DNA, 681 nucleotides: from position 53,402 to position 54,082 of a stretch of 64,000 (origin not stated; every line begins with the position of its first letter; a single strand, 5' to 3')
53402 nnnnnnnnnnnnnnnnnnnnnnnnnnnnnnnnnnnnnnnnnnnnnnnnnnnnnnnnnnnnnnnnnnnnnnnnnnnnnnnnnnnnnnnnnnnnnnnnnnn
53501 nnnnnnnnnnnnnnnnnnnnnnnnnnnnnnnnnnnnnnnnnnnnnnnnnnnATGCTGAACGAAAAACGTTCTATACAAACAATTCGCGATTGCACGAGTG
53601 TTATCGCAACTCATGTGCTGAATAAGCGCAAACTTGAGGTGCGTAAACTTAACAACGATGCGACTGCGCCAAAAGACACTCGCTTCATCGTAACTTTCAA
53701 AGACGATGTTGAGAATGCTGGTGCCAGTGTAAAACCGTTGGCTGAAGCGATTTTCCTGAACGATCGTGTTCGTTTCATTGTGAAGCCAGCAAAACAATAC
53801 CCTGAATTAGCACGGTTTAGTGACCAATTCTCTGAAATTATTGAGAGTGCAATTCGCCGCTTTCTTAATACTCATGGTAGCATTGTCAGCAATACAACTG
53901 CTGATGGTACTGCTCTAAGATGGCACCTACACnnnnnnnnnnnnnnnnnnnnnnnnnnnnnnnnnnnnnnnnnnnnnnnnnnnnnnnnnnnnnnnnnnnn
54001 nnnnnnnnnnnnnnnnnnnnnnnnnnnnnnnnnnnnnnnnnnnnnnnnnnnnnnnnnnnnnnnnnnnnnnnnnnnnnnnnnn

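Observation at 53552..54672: Two-gene operon of unknown function between lysis and partition modules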

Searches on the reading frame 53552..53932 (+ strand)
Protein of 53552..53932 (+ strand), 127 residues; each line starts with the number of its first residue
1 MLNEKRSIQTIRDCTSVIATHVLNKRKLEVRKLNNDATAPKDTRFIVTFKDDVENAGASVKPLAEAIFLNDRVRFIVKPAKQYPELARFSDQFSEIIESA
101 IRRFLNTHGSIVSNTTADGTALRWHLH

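Call 4: search_protein_families(library=pfam, proteins=[window:53552-53932:+], max_evalue=1)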
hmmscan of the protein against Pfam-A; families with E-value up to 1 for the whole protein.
window:53552-53932:+ (127 aa): 0 families

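Call 5: search_protein_families(library=phrogs, proteins=[window:53552-53932:+], max_evalue=0.1)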
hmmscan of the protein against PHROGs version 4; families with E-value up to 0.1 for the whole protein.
window:53552-53932:+ (127 aa): 1 family
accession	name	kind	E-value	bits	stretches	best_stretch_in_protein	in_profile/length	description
phrog_2594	-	unknown function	1.9e-44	151.4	1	1-111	4-115/118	-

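Call 13: search_protein_families(library=ncbifam, proteins=[window:53552-53932:+], max_evalue=1)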
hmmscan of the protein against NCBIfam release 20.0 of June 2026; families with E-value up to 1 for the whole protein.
window:53552-53932:+ (127 aa): 2 families
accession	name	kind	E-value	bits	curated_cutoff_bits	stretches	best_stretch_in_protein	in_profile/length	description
NF041843.1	EpsY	equivalog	0.035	13.3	320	1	16-67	54-105/211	exopolysaccharide export protein EpsY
NF004650.0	PRK05994.1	equivalog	0.11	11.3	667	1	49-125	153-231/427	O-acetylhomoserine aminocarboxypropyltransferase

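Call 14: search_protein_families(library=padloc, proteins=[window:53552-53932:+], max_evalue=1)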
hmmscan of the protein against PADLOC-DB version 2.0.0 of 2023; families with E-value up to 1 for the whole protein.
window:53552-53932:+ (127 aa): 0 families

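Call 16: search_solved_structures(query=window:53552-53932:+, max_evalue=10)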
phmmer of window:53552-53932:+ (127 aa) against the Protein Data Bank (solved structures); distinct sequences matched with E-value up to 10: 1.
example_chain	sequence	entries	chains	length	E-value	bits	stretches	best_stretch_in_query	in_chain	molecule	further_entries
6xeh_A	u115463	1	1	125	0.78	13.2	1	46-111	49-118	DE NOVO DESIGNED OR386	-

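Call 18: find_homologous_proteins(query=window:53552-53932:+, max_evalue=0.001)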
Query window:53552-53932:+ (127 aa): 40 proteins with E <= 0.001 among 51 candidates.
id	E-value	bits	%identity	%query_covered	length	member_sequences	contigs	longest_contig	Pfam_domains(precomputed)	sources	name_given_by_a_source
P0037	5.2e-76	270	99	100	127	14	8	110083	-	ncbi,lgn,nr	ncbi:TPA: hypothetical protein OUV63_002350 [Escherichia coli]|nr:hypothetical protein [Escherichia 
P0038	4.9e-60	219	100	81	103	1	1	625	-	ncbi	ncbi:TPA: hypothetical protein ACNTHC_005289, partial [Escherichia coli]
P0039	1.3e-56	208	76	100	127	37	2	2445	-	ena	-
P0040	1.2e-53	198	75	100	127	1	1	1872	-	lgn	-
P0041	2.1e-53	197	78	94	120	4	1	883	-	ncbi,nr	ncbi:TPA: hypothetical protein PPS74_005091, partial [Salmonella enterica subsp. enterica serovar Co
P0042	2.8e-52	194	74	100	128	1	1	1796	-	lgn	-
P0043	1.1e-48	182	73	99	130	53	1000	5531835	-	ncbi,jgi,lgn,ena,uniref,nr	ncbi:TPA: hypothetical protein ACYFH0_005554 [Klebsiella pneumoniae]|jgi:hypothetical protein|uniref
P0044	1.5e-46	175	69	99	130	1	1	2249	-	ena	-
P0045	2.7e-46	174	69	99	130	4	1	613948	-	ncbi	ncbi:hypothetical protein ACJWUM_04735 [Klebsiella pneumoniae]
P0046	1.2e-44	169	69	97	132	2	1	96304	-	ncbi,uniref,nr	ncbi:hypothetical protein [Pantoea sp. CCBC3-3-1]|uniref:hypothetical protein n=1 Tax=Pantoea sp. CC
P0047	2.5e-42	162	66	97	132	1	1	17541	-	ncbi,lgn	-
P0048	2.7e-42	161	67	99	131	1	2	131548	-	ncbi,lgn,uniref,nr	ncbi:hypothetical protein [Yersinia enterocolitica]|uniref:hypothetical protein n=1 Tax=Yersinia ent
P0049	4.0e-42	161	63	99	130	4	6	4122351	-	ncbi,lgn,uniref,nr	ncbi:hypothetical protein [Erwinia pyrifoliae]|uniref:Uncharacterized protein n=1 Tax=Erwinia pyrifo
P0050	4.9e-42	161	63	100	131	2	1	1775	-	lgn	-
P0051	9.2e-42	160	62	100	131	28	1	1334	-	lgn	-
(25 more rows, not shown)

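Call 33: predict_structure(alignment_id=A2)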
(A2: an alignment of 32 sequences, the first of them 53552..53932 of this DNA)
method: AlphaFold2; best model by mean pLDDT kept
length: 127 residues; sequences in the alignment: 32
mean_pLDDT: 77.8   pTM: 0.71
mean pLDDT of the five models: 77.8, 76.4, 76.1, 73.3, 70.3
residues with pLDDT >= 90: 32; 70-90: 65; 50-70: 11; < 50: 19
segments of 3 or more residues with pLDDT < 50: 111-127
pLDDT, mean of each block of 10 residues (from residue 1): 69 89 89 72 86 88 89 88 86 89 79 37 35
secondary structure, 60 per line:
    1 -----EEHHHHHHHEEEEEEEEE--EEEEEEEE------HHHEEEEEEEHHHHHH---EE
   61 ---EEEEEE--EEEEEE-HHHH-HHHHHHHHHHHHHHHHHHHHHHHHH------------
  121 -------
elements in order: H8-14 E15-23 E26-33 E43-49 H50-55 E64-69 E72-77 H79-82 H84-108
